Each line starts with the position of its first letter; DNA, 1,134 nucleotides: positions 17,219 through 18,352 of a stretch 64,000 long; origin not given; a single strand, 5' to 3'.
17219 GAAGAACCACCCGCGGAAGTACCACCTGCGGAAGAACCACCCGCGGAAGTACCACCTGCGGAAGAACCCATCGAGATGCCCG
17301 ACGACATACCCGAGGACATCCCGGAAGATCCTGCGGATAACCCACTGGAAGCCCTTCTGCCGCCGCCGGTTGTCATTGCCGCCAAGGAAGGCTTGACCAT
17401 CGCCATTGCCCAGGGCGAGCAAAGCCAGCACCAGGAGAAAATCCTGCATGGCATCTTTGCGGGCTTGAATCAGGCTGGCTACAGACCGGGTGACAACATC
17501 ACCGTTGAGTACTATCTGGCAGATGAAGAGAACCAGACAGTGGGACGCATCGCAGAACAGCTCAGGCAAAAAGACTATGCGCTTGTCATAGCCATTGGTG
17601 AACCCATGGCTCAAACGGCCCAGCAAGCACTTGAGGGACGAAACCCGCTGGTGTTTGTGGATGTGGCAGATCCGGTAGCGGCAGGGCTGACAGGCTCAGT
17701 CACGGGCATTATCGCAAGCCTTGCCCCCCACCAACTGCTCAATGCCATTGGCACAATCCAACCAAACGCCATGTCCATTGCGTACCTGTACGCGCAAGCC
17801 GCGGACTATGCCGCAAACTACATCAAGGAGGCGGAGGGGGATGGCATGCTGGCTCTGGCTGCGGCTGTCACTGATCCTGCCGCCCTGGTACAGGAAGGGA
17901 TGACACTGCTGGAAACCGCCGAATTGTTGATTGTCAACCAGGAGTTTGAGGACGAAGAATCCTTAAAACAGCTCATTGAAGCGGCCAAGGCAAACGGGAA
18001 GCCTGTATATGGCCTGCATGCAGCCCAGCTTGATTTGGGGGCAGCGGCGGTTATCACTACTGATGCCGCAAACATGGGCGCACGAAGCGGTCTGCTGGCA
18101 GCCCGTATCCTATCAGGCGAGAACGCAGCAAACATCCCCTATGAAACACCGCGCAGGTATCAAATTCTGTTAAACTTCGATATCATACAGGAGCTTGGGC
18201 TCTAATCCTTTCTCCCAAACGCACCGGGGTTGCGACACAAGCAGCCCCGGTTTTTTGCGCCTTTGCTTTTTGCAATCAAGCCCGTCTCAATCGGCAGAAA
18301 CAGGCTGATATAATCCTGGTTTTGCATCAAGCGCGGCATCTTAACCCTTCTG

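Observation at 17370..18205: ABC_sub_bind-type solute-binding domain fused to the C-terminus of a He_PIG-repeat surface protein, with no transporter nearby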

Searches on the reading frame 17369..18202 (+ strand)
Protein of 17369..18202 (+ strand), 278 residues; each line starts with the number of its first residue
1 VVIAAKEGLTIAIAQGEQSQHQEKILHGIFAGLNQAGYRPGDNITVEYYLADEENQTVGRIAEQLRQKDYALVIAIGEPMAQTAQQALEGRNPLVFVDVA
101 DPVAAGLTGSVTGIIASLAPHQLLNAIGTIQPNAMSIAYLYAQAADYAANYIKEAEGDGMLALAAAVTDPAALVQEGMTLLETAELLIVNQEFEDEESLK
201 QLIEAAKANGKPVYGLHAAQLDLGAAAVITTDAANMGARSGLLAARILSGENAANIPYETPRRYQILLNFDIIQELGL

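Call 8: search_protein_families(library=pfam, proteins=[window:17369-18202:+], max_evalue=0.1)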
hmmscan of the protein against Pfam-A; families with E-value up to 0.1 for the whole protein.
window:17369-18202:+ (278 aa): 3 families
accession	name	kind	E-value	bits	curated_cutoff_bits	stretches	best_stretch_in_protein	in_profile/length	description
PF04392.18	ABC_sub_bind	-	1e-28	100.9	25.9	1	12-277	3-278/293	ABC transporter substrate binding protein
PF13407.12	Peripla_BP_4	-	0.00075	19.5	35.1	0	9-93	122-211/258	Periplasmic binding protein domain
PF06877.16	RraB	-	0.0044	18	23.3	0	29-72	7-50/102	Regulator of ribonuclease activity B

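Call 9: search_protein_families(library=ncbifam, proteins=[window:17369-18202:+], max_evalue=0.1)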
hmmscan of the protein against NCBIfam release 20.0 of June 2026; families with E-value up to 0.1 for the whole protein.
window:17369-18202:+ (278 aa): 2 families
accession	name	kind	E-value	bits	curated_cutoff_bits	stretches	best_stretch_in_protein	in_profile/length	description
NF041285.1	ABC_SBP_TrpX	equivalog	2.3e-26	92.6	390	1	8-278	30-311/322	tryptophan ABC transporter substrate-binding protein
NF038322.1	ImpA_fam_HExGH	subfamily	0.011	14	250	1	18-219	27-217/885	ImpA family metalloprotease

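Call 25: search_protein_representatives(protein=window:17369-18202:+)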
Query: 278 residues. Proteins with E-value up to 0.001 (for the whole library): 3653; up to 1e-10: 264; up to 1e-30: 14. The best 150 are listed.
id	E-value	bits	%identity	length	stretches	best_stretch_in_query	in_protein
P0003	3.2e-169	577.2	100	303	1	1-278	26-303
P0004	8.5e-49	182.8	42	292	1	8-278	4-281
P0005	2.4e-45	171.5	41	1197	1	10-277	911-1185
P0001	2.7e-45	171.3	42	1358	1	3-277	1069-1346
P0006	2.3e-43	165.0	41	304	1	11-277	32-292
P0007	3.0e-43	164.6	39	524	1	6-277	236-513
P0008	3.9e-42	161.0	26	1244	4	11-260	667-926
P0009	8.0e-39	150.1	39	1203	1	7-278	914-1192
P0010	7.4e-37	143.7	38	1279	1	5-264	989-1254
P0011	3.2e-34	135.0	24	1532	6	22-266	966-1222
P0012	2.6e-33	132.1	26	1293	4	18-262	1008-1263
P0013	1.4e-32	129.6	26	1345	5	22-268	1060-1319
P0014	2.6e-32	128.8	25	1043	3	23-278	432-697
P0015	2.8e-32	128.7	24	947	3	5-271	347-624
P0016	3.9e-30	121.7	27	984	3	23-278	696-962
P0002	2.5e-25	105.9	35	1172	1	7-278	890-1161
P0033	2.8e-25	105.8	38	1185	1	5-276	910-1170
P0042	6.2e-23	98.1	36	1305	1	10-274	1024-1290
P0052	5.3e-20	88.5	33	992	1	5-277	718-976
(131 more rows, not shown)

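Call 33: find_homologous_proteins(query=window:17369-18202:+, max_evalue=1e-8)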
Query window:17369-18202:+ (278 aa): 102 proteins with E <= 1e-8 among 8000 candidates.
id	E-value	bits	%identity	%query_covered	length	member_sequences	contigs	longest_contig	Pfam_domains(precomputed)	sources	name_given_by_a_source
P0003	1.0e-168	577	100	100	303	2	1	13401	PF04392.19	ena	-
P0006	7.2e-43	165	40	94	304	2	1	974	PF04392.19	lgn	-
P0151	1.9e-23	101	30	99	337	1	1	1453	PF13407.13,PF04392.19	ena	-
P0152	2.2e-23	101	30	98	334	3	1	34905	PF13407.13,PF04392.19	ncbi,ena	-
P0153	3.1e-23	101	30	98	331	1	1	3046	PF13407.13,PF04392.19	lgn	-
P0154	5.3e-22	97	29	99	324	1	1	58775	PF13407.13,PF04392.19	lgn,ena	-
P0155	1.9e-21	95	29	99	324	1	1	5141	PF13407.13,PF04392.19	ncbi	-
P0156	2.0e-21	95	31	90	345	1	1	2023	PF13407.13,PF04392.19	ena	-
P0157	3.3e-21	94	30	99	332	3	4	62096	PF13407.13,PF04392.19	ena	-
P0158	6.9e-21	93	29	100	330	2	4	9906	PF13407.13,PF04392.19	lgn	-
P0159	7.9e-21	93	29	99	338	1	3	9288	PF13407.13,PF13458.13,PF04392.19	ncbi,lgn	-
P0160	8.7e-21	93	31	100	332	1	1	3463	PF13407.13,PF04392.19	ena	-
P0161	8.9e-21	93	31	100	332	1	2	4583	PF13407.13,PF04392.19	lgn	-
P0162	9.0e-21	93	31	100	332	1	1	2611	PF13407.13,PF04392.19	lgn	-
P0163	9.0e-21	93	31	100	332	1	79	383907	PF13407.13,PF04392.19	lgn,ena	-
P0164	9.0e-21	93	31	100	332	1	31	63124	PF13407.13,PF04392.19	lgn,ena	-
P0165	9.1e-21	93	31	100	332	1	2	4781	PF13407.13,PF04392.19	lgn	-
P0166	1.1e-20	92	31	100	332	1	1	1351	PF13407.13,PF04392.19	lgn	-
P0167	2.3e-20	91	31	97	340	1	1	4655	PF13407.13,PF04392.19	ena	-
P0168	8.4e-20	90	30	100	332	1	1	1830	PF13407.13,PF04392.19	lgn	-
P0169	1.7e-19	89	29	96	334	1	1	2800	PF13407.13,PF04392.19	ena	-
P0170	1.1e-18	86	30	90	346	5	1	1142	PF13407.13,PF04392.19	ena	-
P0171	2.2e-18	85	29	100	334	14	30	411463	PF13407.13,PF04392.19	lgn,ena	-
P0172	3.0e-18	84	29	100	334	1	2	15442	PF04392.19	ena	-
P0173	5.2e-18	84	29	98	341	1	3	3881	PF13407.13,PF04392.19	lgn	-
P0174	5.9e-18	83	30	91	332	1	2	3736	PF13407.13,PF04392.19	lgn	-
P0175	1.3e-17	82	30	91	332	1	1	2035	PF13407.13,PF04392.19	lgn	-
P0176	1.6e-17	82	29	97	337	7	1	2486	PF13407.13,PF04392.19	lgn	-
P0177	2.7e-17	81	29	91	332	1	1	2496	PF13407.13,PF04392.19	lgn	-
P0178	3.0e-17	81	28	99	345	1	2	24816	PF13407.13,PF04392.19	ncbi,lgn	ncbi:MAG: ABC transporter substrate-binding protein [Lachnospiraceae bacterium]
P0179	4.2e-17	81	30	99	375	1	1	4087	PF04392.19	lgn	-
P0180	4.7e-17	81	29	97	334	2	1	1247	PF04392.19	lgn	-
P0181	5.3e-17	80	31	90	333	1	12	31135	PF13407.13,PF04392.19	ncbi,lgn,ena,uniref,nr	ncbi:MAG TPA: ABC transporter substrate-binding protein [Candidatus Monoglobus merdigallinarum]|unir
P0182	6.3e-17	80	29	99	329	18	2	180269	PF04392.19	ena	-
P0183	1.7e-16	79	27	99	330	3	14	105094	PF13407.13,PF04392.19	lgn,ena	-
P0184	1.7e-16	79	30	98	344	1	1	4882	PF13407.13,PF04392.19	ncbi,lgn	-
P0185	2.0e-16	78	28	98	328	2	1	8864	PF13407.13,PF04392.19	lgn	-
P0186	8.9e-16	76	31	96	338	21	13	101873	PF13407.13,PF04392.19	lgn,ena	-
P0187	1.1e-15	76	29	100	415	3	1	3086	PF13407.13,PF04392.19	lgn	-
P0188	1.3e-15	76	27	92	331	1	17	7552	PF04392.19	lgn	-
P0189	4.2e-15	74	30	97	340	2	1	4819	PF13407.13,PF04392.19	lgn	-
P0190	5.1e-15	74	28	92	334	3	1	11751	PF13407.13,PF04392.19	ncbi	-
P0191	8.0e-15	73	26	92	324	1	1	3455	PF13458.13,PF04392.19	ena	-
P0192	1.0e-13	70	30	80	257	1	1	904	PF04392.19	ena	-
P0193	1.2e-13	69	29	84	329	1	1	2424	PF13407.13,PF04392.19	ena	-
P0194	1.3e-13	69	27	90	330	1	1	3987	PF04392.19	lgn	-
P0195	2.1e-13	69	27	95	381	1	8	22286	PF13407.13,PF04392.19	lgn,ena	-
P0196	2.6e-13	68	31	91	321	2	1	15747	PF01094.35,PF13407.13,PF04392.19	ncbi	-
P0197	4.5e-13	67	27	98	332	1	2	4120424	PF13407.13,PF04392.19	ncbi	ncbi:ABC transporter substrate-binding protein [Propionibacteriaceae bacterium Y2011]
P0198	5.2e-13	67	27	96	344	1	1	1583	PF13407.13,PF04392.19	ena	-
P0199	6.5e-13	67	26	99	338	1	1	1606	PF13458.13,PF04392.19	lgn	-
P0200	1.0e-12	66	25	91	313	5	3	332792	PF13407.13,PF04392.19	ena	-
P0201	1.2e-12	66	25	97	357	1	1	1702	PF13407.13,PF04392.19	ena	-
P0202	1.4e-12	66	26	96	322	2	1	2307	PF13407.13,PF13458.13,PF04392.19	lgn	-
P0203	2.0e-12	65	27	88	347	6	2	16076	PF13407.13,PF04392.19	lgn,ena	-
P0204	3.1e-12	65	27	98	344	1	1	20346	PF04392.19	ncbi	-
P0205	3.2e-12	65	25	97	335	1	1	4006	PF04392.19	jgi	jgi:putative ABC transport system substrate-binding protein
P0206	4.5e-12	64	24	95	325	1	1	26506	PF13407.13,PF04392.19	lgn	-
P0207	4.7e-12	64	25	88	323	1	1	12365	PF13407.13,PF04392.19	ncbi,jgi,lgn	-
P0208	4.7e-12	64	25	88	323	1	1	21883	PF13407.13,PF04392.19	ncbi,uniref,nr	ncbi:ABC transporter substrate-binding protein [Pulveribacter sp.]|uniref:ABC transporter substrate-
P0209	5.0e-12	64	25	88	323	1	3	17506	PF13407.13,PF04392.19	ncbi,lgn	-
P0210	1.3e-11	63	25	93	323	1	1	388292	PF13407.13,PF04392.19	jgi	-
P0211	1.6e-11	62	25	96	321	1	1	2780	PF04392.19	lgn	-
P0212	1.9e-11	62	25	93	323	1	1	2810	PF13407.13,PF04392.19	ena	-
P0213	3.1e-11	61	25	88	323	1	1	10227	PF13407.13,PF04392.19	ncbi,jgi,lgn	-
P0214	3.2e-11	61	25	99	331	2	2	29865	PF13407.13,PF13458.13,PF04392.19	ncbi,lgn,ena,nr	ncbi:MAG TPA: ABC transporter substrate-binding protein [Clostridia bacterium]|nr:ABC transporter su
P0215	4.7e-11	61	26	88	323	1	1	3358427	PF13407.13,PF04392.19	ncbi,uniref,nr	ncbi:ABC transporter substrate-binding protein [Pulveribacter suum]|uniref:ABC transporter substrate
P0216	5.5e-11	61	27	95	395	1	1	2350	PF04392.19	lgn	-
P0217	5.8e-11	61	28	78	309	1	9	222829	PF13407.13,PF04392.19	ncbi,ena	-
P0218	1.1e-10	60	25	91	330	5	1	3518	PF13407.13,PF04392.19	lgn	-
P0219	1.4e-10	59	26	97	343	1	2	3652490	PF04392.19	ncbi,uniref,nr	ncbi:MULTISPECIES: ABC transporter substrate-binding protein [unclassified Pseudactinotalea]|uniref:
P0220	1.5e-10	59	24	96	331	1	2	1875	PF13407.13,PF04392.19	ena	-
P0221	1.9e-10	59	25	99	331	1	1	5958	PF13407.13,PF04392.19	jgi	jgi:putative ABC transport system substrate-binding protein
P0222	2.3e-10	59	26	93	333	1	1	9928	PF13407.13,PF13458.13,PF04392.19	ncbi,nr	ncbi:MAG: ABC transporter substrate-binding protein [Leptolyngbya sp. SIO4C1]|nr:ABC transporter sub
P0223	3.1e-10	58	24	98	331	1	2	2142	PF13407.13,PF13458.13,PF04392.19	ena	-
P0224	3.3e-10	58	27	97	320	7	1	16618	PF13407.13,PF04392.19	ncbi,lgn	-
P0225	3.4e-10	58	24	94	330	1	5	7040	PF13407.13,PF04392.19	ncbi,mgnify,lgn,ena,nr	ncbi:MAG: ABC transporter substrate-binding protein [Thermoanaerobacteraceae bacterium]|mgnify:CR=1 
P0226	3.4e-10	58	24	94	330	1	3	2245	PF13407.13,PF04392.19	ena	-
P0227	3.9e-10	58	27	98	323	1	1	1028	PF13407.13,PF04392.19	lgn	-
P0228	3.9e-10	58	24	98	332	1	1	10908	PF13407.13,PF13458.13,PF04392.19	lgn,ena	-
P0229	4.0e-10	58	23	93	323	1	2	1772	PF13407.13,PF04392.19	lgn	-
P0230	4.1e-10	58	25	97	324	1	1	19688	PF13407.13,PF04392.19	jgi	-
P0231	5.9e-10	57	24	99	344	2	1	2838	PF04392.19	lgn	-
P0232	6.3e-10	57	24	99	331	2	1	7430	PF13407.13,PF04392.19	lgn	-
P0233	7.2e-10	57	24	78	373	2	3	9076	PF04392.19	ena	-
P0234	1.2e-9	56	27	84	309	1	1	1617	PF13407.13,PF04392.19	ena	-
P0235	1.2e-9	56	27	97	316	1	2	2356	PF13407.13,PF04392.19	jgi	jgi:putative ABC transport system substrate-binding protein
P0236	1.3e-9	56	26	87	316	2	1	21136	PF13407.13,PF13458.13,PF04392.19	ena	-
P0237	1.4e-9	56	24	92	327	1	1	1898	PF13407.13,PF04392.19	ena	-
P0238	1.5e-9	56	25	89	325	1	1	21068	PF13407.13,PF13458.13,PF04392.19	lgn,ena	-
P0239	3.0e-9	55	24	89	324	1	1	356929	PF13407.13,PF04392.19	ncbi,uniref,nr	ncbi:ABC transporter substrate-binding protein [Bordetella genomosp. 13]|uniref:ABC transporter subs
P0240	3.3e-9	55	26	89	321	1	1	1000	PF04392.19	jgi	jgi:putative ABC transport system substrate-binding protein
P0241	3.7e-9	55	25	100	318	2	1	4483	PF13407.13,PF13458.13,PF04392.19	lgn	-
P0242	3.7e-9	55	26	97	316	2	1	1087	PF13407.13,PF13458.13,PF04392.19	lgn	-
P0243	4.7e-9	54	26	91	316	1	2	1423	PF13407.13,PF04392.19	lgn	-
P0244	4.8e-9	54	26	91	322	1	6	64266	PF13407.13,PF04392.19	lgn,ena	-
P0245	5.0e-9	54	27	96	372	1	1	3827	PF04392.19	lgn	-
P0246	5.5e-9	54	25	97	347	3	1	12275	PF13407.13,PF04392.19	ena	-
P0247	5.8e-9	54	24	88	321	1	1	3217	PF13407.13,PF04392.19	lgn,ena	-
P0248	6.0e-9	54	24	88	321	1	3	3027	PF13407.13,PF04392.19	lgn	-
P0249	7.7e-9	54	24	88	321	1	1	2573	PF13407.13,PF04392.19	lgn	-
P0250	8.7e-9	53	25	93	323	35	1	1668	PF13407.13,PF04392.19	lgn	-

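Call 34: search_solved_structures(query=window:17369-18202:+, max_evalue=0.001, show_alignments=3)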
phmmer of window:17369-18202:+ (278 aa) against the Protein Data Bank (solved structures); distinct sequences matched with E-value up to 0.001: 3.
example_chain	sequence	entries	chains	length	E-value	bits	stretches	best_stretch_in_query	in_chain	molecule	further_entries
6hni_A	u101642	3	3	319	1.6e-15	60.6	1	24-278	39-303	ABC-type transport system, sugar-family extracellular solute-binding protein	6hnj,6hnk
3lft_A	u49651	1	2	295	3.9e-15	59.4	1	23-278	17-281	uncharacterized protein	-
3lkv_A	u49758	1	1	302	5.7e-11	45.8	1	11-278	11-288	uncharacterized CONSERVED DOMAIN PROTEIN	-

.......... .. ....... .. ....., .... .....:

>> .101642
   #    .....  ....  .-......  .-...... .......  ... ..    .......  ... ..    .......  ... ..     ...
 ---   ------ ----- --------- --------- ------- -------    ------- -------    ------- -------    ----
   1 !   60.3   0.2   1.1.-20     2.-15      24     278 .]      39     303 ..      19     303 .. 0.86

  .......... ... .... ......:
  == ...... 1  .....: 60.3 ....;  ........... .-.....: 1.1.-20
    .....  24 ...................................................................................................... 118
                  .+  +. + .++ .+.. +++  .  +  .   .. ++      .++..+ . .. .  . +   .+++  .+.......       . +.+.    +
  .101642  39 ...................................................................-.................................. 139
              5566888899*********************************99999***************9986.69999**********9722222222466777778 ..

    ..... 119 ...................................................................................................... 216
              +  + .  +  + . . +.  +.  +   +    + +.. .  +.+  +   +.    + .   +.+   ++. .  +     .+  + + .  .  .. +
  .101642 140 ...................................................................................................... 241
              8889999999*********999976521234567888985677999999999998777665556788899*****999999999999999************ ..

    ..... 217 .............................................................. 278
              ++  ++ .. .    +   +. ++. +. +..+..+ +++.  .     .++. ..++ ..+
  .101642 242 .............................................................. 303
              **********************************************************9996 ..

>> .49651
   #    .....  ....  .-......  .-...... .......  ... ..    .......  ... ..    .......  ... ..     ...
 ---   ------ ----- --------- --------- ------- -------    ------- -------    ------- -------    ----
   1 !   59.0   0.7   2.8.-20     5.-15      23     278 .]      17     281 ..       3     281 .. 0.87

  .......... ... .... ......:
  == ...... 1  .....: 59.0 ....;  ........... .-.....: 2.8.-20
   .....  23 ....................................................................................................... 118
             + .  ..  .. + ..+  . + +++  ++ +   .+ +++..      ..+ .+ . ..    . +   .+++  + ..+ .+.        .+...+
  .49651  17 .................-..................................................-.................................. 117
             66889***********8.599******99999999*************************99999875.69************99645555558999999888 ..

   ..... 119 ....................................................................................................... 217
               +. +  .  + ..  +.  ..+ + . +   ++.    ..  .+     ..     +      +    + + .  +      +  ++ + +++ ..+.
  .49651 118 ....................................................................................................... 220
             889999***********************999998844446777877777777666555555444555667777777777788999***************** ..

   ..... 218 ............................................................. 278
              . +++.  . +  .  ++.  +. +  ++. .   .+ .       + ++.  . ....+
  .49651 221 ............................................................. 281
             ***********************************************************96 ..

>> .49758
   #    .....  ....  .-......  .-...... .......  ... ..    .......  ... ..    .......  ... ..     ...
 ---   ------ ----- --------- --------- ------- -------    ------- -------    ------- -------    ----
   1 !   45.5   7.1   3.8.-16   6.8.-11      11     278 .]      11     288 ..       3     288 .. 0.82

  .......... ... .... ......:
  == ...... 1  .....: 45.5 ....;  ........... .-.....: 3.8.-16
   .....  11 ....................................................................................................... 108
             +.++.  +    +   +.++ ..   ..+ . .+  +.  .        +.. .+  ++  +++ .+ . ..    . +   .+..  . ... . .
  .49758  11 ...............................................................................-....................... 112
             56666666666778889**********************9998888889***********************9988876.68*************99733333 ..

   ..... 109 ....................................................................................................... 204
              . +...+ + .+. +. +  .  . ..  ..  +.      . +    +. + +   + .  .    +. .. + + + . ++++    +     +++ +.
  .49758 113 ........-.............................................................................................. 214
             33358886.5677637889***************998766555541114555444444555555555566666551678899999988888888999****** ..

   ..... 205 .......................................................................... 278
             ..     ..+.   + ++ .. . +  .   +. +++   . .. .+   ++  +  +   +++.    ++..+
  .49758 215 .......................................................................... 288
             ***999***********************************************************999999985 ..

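Call 39: find_encoding_contigs(protein=P0009, flank=10000)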
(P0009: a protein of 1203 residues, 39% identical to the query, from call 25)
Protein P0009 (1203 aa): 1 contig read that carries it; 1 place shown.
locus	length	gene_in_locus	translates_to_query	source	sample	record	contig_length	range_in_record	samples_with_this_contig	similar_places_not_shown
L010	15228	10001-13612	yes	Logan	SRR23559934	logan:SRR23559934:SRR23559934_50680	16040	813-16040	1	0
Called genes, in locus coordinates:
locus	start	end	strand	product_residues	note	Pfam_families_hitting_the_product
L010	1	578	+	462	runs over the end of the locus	?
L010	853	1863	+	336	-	PF00005:ABC_tran, PF02463:SMC_N (faint), PF13304:AAA_21 (faint), PF09383:NIL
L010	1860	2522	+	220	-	PF00528:BPD_transp_1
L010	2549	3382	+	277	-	PF03180:Lipoprotein_9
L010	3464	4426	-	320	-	PF20511:PMI_typeI_cat (weak)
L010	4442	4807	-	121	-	PF07892:DUF1667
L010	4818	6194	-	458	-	PF01546:Peptidase_M20, PF07687:M20_dimer (weak)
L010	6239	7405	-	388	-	PF00155:Aminotran_1_2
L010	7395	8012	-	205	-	PF05175:MTS, PF13649:Methyltransf_25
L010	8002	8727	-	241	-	PF01479:S4, PF00849:PseudoU_synth_2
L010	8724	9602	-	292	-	-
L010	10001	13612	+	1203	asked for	PF04392:ABC_sub_bind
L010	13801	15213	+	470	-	PF00196:GerE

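Call 49: find_encoding_contigs(protein=P0163, flank=5000, max_places=2)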
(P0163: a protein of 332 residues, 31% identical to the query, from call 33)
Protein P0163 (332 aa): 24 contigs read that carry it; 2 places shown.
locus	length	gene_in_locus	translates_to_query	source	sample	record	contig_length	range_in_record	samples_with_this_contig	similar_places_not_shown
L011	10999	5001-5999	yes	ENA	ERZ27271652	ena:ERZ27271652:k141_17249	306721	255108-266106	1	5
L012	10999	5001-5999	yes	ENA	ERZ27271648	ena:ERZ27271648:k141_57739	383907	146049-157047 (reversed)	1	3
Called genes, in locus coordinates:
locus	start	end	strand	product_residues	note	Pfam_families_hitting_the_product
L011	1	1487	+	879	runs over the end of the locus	PF02739:5_3_exonuc_N, PF01367:5_3_exonuc, PF00476:DNA_pol_A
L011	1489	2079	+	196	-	PF01121:CoaE, PF13238:AAA_18 (weak)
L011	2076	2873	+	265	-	PF00753:Lactamase_B, PF23023:Anti-Pycsar_Apyc1, PF16661:Lactamase_B_6 (faint), PF12706:Lactamase_B_2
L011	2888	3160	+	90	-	PF13740:ACT_6, PF01842:ACT, PF13840:ACT_7 (weak)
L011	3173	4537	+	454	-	PF05167:DUF711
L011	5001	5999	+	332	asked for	PF04392:ABC_sub_bind, PF13407:Peripla_BP_4 (faint)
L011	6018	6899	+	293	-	PF02653:BPD_transp_2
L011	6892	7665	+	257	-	PF00005:ABC_tran, PF02463:SMC_N, PF13304:AAA_21 (faint)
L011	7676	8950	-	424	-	PF05636:HIGH_NTase1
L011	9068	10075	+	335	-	PF01515:PTA_PTB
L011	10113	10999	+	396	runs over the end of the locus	PF00871:Acetate_kinase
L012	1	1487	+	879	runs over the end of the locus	PF02739:5_3_exonuc_N, PF01367:5_3_exonuc, PF00476:DNA_pol_A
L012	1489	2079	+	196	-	PF01121:CoaE, PF13238:AAA_18 (weak)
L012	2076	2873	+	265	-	PF00753:Lactamase_B, PF23023:Anti-Pycsar_Apyc1, PF16661:Lactamase_B_6 (faint), PF12706:Lactamase_B_2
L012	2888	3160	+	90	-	PF13740:ACT_6, PF01842:ACT, PF13840:ACT_7 (weak)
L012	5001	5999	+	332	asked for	PF04392:ABC_sub_bind, PF13407:Peripla_BP_4 (faint)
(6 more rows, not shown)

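Call 53: predict_structure(alignment_id=A2)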
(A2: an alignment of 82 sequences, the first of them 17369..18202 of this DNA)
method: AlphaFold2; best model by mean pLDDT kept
length: 278 residues; sequences in the alignment: 82
mean_pLDDT: 91.9   pTM: 0.86
mean pLDDT of the five models: 91.9, 91.8, 91.6, 91.4, 91.3
residues with pLDDT >= 90: 215; 70-90: 51; 50-70: 8; < 50: 4
segments of 3 or more residues with pLDDT < 50: 1-4
pLDDT, mean of each block of 10 residues (from residue 1): 62 94 96 97 95 83 94 97 95 95 91 92 93 95 76 88 91 95 95 85 97 93 95 96 98 96 94 95
secondary structure, 60 per line:
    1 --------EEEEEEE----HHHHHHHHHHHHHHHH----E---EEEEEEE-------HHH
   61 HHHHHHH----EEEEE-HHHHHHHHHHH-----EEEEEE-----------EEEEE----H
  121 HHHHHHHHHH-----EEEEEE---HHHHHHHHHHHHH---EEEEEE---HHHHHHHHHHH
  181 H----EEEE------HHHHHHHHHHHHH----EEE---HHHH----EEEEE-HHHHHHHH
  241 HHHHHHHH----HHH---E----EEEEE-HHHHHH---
elements in order: E9-15 H20-35 E44-50 H58-67 E72-76 H78-88 E94-99 E111-115 H120-130 E136-141 H145-157 E161-166 H170-181 E186-189 H196-208 E213-215 H219-222 E227-231 H233-248 E264-268 H270-275
